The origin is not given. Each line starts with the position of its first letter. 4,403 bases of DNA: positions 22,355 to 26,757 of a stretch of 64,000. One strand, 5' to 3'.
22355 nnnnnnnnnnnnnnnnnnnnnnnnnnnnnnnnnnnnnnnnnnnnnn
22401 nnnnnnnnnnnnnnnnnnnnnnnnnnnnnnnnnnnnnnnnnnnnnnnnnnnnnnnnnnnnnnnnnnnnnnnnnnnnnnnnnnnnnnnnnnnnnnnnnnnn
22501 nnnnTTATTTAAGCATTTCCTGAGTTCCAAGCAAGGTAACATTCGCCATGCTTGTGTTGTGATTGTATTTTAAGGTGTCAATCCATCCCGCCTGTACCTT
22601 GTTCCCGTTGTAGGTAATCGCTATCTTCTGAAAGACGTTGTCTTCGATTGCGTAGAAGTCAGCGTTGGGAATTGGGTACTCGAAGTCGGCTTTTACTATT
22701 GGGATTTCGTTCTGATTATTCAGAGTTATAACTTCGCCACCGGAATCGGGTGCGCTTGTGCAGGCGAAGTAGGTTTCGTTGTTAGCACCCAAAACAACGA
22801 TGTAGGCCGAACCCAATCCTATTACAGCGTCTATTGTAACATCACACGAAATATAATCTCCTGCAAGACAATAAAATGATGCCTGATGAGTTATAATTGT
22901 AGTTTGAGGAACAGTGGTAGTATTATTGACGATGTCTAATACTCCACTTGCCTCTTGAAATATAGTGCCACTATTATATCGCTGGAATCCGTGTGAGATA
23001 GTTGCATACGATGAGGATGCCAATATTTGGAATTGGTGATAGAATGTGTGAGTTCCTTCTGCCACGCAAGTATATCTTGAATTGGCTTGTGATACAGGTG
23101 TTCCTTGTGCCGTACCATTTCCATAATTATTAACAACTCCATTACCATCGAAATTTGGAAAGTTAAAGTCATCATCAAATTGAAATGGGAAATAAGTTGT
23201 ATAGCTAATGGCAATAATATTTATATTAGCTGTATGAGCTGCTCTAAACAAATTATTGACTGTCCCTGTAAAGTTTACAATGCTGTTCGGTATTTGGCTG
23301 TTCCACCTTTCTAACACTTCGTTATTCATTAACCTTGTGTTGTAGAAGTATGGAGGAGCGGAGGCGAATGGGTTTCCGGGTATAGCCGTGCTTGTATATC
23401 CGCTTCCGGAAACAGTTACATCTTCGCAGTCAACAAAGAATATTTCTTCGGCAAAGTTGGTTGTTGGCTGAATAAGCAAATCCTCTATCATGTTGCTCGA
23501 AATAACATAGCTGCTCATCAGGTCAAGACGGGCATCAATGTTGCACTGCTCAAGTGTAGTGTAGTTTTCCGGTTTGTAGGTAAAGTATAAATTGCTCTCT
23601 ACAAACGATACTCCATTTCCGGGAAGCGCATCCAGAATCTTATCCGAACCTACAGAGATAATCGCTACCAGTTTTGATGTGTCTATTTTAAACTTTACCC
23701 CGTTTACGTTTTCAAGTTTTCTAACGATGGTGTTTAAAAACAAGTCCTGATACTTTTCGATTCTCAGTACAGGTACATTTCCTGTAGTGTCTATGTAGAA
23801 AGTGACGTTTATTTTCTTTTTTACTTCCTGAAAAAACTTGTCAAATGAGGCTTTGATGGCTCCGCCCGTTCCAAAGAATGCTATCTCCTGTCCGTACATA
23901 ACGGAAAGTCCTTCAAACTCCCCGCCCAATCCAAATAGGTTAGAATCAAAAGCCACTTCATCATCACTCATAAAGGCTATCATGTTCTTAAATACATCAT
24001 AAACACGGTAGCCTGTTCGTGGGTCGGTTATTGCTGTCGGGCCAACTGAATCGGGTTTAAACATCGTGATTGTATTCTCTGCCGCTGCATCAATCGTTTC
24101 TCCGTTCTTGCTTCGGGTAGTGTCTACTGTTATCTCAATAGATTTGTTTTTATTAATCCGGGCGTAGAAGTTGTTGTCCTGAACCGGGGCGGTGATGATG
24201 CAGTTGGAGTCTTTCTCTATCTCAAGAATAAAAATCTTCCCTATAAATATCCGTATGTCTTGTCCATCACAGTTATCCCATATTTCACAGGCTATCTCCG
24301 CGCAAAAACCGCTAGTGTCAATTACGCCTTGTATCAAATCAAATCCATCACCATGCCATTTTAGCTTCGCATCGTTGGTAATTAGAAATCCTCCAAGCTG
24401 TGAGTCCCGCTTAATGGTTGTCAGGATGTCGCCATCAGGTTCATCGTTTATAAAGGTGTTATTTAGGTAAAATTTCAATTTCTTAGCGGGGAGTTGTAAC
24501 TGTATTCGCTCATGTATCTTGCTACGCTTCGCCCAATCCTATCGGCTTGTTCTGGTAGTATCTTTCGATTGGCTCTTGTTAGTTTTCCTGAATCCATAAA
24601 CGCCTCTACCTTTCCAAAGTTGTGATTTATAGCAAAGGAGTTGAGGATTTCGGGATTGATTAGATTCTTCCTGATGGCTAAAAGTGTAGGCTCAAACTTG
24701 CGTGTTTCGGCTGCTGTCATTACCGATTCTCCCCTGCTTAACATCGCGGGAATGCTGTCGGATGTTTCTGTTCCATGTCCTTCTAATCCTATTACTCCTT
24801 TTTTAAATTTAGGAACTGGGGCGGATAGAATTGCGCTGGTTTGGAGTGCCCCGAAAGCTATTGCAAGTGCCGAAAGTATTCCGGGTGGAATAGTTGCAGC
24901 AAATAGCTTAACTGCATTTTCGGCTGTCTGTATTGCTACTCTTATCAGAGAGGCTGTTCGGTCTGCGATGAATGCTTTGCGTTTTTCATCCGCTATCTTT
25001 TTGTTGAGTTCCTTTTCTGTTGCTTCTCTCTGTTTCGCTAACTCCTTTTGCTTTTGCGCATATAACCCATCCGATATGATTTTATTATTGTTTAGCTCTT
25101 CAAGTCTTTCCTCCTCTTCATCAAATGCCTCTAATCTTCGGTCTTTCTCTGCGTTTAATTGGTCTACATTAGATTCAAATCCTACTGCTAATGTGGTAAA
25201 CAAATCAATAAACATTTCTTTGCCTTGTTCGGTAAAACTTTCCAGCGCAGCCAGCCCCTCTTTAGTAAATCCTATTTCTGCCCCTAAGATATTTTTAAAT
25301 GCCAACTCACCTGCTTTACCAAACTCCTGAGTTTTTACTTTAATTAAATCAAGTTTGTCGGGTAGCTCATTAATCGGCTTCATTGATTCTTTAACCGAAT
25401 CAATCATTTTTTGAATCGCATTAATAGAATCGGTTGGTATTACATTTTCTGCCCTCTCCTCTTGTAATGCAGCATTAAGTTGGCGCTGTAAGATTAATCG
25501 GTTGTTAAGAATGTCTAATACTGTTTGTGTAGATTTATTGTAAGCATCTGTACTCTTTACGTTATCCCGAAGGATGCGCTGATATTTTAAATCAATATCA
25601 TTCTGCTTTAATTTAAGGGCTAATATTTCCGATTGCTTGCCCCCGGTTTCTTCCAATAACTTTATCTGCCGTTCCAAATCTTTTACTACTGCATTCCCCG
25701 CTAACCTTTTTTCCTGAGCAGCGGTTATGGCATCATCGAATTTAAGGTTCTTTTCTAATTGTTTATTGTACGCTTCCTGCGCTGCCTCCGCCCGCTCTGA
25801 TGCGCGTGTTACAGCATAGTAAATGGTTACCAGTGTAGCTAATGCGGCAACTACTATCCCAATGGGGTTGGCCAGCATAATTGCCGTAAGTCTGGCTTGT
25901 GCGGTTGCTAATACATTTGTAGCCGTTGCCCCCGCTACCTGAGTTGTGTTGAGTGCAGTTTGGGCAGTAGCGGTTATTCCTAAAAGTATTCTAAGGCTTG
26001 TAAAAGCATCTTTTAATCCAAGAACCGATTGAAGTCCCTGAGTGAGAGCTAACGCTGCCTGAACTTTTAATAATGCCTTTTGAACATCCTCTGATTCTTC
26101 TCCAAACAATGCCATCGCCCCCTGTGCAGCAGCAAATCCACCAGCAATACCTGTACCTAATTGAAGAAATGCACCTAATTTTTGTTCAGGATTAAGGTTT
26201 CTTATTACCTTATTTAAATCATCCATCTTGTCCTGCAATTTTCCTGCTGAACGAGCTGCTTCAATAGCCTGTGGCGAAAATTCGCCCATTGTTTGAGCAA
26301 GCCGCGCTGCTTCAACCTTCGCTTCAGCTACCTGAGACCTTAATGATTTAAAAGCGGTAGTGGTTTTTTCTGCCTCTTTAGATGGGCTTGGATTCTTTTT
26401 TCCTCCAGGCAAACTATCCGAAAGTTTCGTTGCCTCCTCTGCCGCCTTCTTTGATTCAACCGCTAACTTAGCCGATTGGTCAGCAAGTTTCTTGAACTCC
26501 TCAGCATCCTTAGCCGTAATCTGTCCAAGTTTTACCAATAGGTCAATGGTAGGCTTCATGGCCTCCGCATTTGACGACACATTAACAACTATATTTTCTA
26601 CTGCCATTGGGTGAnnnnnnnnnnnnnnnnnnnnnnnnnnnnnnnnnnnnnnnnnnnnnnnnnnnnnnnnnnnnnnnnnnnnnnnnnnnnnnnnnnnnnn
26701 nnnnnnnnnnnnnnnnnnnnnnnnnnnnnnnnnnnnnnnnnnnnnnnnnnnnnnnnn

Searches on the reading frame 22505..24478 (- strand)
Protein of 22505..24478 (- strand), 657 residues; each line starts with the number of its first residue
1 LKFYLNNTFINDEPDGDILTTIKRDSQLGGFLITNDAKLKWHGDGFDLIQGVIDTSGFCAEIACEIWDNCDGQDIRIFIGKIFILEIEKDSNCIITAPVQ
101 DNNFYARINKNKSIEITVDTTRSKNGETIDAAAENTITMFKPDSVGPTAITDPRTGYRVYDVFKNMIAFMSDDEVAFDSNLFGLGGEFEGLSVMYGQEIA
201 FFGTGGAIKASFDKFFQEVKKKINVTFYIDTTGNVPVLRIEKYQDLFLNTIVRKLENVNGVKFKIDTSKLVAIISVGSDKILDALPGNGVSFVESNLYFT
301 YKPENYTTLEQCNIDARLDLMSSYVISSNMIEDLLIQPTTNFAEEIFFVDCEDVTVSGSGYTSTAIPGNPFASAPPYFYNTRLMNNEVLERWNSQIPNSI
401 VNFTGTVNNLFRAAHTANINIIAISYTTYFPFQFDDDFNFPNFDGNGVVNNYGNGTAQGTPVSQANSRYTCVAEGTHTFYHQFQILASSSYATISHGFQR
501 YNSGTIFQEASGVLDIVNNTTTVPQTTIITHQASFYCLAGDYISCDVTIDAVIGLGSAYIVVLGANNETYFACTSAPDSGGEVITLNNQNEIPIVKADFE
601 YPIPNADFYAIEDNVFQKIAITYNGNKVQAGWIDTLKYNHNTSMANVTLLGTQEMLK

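Call 9: search_protein_families(library=pfam, proteins=[window:22505-24478:-], max_evalue=0.01)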
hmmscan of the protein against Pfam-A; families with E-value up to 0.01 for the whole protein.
window:22505-24478:- (657 aa): 0 families

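Call 47: search_protein_families(library=phrogs, proteins=[window:22505-24478:-], max_evalue=1)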
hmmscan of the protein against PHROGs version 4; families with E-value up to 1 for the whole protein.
window:22505-24478:- (657 aa): 4 families
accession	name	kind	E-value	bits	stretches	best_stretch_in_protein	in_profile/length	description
phrog_19581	-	unknown function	0.031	15.5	1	190-248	18-74/108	-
phrog_11476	-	unknown function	0.1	13.8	0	234-264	44-74/89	-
phrog_29503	-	unknown function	0.12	13.7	0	203-224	43-64/70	-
phrog_14540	-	unknown function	0.21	12.7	1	253-283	13-43/135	-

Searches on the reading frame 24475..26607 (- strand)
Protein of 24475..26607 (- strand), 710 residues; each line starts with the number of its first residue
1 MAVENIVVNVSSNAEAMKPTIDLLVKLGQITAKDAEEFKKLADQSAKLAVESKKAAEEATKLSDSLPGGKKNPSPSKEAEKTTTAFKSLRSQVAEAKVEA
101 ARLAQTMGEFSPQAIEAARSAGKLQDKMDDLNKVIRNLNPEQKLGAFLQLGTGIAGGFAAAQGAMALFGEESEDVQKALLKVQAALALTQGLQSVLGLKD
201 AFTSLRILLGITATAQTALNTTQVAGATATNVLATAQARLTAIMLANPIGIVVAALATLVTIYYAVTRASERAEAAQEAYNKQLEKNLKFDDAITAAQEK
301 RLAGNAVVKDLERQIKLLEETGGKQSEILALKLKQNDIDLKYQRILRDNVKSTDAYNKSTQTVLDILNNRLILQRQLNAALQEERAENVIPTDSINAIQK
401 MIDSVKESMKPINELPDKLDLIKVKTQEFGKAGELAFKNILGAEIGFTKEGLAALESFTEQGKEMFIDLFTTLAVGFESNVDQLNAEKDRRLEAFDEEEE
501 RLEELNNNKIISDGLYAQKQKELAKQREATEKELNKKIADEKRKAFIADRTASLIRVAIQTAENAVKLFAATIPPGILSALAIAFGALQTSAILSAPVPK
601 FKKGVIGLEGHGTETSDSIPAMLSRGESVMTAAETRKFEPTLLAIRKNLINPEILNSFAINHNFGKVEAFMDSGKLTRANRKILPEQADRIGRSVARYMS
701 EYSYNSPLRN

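Call 9: search_protein_families(library=pfam, proteins=[window:24475-26607:-], max_evalue=0.01)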
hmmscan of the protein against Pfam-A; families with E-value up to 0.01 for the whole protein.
window:24475-26607:- (710 aa): 0 families

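Call 47: search_protein_families(library=phrogs, proteins=[window:24475-26607:-], max_evalue=1)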
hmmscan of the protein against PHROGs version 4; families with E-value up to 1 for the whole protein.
window:24475-26607:- (710 aa): 11 families
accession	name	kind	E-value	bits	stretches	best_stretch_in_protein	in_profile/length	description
phrog_971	-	lysis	1.4e-15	58.1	2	34-275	267-546/1338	endolysin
phrog_21917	-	unknown function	1.8e-15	56.8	1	31-197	92-264/1395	-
phrog_26705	-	unknown function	4.2e-09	35.9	1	475-611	1052-1183/1302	-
phrog_9959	-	tail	2.4e-06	26.4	1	213-369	452-616/1708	tail length tape measure protein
phrog_4237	-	lysis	6.5e-06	26.9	1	217-285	10-78/93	holin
phrog_18891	-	tail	0.00069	18.5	1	282-604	777-1059/1191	tail length tape measure protein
phrog_8462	-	tail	0.0012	18.7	1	145-460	234-501/672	tail length tape measure protein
phrog_20984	-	unknown function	0.0015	19.7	1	243-351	11-114/120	-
phrog_1026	-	lysis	0.0027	18.9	1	249-301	11-59/85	Rz-like spanin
phrog_5031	-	unknown function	0.042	14.6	0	251-280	9-37/75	-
phrog_38258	-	unknown function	0.07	12.9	1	212-262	141-191/427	-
